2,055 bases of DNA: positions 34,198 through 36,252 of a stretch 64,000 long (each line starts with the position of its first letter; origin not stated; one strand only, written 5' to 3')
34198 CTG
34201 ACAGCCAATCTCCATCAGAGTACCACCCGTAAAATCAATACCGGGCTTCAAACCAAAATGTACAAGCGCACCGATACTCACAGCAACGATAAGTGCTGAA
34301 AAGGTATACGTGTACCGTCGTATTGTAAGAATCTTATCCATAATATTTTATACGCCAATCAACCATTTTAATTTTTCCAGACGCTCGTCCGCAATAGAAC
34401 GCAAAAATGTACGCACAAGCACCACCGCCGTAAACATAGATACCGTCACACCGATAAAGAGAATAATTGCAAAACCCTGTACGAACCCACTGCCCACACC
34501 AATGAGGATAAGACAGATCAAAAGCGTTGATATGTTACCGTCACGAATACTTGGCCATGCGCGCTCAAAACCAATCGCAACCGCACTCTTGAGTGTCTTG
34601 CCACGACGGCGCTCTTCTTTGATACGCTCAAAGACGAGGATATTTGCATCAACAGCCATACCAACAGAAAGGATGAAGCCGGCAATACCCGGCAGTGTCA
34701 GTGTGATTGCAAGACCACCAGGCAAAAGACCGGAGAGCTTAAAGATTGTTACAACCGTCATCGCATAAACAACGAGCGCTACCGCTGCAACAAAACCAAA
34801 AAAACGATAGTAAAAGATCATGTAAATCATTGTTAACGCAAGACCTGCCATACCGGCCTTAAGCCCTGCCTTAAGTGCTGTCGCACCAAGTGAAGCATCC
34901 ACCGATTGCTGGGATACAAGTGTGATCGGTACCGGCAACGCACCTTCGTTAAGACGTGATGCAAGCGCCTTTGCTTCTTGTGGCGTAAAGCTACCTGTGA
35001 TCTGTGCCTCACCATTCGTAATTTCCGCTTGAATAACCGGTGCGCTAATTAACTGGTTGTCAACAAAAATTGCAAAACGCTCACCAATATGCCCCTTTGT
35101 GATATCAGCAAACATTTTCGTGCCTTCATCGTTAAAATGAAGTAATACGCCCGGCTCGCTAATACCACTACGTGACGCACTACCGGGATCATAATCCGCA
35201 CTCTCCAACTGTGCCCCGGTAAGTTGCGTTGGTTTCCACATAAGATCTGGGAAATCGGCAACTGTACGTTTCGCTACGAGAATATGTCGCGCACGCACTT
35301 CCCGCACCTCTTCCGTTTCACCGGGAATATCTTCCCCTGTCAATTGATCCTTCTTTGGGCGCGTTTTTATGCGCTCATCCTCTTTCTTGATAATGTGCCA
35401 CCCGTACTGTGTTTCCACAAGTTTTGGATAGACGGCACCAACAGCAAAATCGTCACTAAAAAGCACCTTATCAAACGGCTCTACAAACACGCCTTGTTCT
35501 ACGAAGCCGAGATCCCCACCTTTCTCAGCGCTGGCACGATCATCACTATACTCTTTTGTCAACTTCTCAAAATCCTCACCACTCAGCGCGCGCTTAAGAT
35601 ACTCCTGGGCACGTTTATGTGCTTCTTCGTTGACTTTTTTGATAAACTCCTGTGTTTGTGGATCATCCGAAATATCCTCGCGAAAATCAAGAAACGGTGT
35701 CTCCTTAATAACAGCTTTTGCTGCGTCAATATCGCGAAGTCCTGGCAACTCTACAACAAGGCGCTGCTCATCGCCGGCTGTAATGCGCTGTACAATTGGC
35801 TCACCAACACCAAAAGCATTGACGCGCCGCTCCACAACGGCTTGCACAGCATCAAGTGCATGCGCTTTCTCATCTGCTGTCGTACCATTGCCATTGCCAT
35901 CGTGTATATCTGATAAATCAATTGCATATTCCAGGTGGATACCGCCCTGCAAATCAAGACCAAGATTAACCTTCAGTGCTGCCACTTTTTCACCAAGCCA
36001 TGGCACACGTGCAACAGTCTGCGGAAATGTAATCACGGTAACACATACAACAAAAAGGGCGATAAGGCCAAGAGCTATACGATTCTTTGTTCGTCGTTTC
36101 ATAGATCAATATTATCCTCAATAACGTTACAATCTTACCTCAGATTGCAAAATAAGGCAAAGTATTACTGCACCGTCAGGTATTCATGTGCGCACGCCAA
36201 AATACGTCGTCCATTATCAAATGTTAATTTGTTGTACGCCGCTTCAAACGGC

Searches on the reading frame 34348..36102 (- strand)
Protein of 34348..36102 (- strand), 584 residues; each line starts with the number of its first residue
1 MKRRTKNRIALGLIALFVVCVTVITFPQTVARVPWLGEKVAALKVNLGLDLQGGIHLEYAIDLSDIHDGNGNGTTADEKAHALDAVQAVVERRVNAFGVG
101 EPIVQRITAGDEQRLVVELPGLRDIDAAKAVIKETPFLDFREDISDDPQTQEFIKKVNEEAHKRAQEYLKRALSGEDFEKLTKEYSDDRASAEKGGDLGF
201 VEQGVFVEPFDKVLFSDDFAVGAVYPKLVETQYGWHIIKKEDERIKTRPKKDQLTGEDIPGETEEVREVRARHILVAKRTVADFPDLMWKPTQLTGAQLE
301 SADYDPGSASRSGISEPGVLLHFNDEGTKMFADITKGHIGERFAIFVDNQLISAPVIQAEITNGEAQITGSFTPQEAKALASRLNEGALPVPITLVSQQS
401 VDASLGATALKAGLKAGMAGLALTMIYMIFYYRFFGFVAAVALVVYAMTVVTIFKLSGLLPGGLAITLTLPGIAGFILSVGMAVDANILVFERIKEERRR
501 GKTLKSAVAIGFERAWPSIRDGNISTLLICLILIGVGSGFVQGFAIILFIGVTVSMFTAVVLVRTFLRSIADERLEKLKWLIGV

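Call 75: search_protein_families(library=pfam, proteins=[window:34348-36102:-], max_evalue=0.00001)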
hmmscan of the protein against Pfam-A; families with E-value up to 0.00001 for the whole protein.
window:34348-36102:- (584 aa): 5 families
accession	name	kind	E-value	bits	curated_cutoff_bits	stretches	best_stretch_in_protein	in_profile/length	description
PF22599.2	SecDF_P1_head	-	3.3e-27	95.1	27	1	290-391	17-114/114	SecDF, P1 head subdomain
PF13616.12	Rotamase_3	-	3.4e-20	73.2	22.5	1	156-242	31-114/116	PPIC-type PPIASE domain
PF00639.27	Rotamase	-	2.7e-19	70.4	21.7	1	153-242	10-97/97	PPIC-type PPIASE domain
PF21760.3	SecD_1st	-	9.5e-15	54.2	27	1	85-142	3-57/60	Protein translocase subunit SecDF, P1 domain, N-terminal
PF02355.23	SecD_SecF_C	-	4.7e-13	49.4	20.5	1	394-567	14-183/189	Protein export membrane protein SecD/SecF, C-terminal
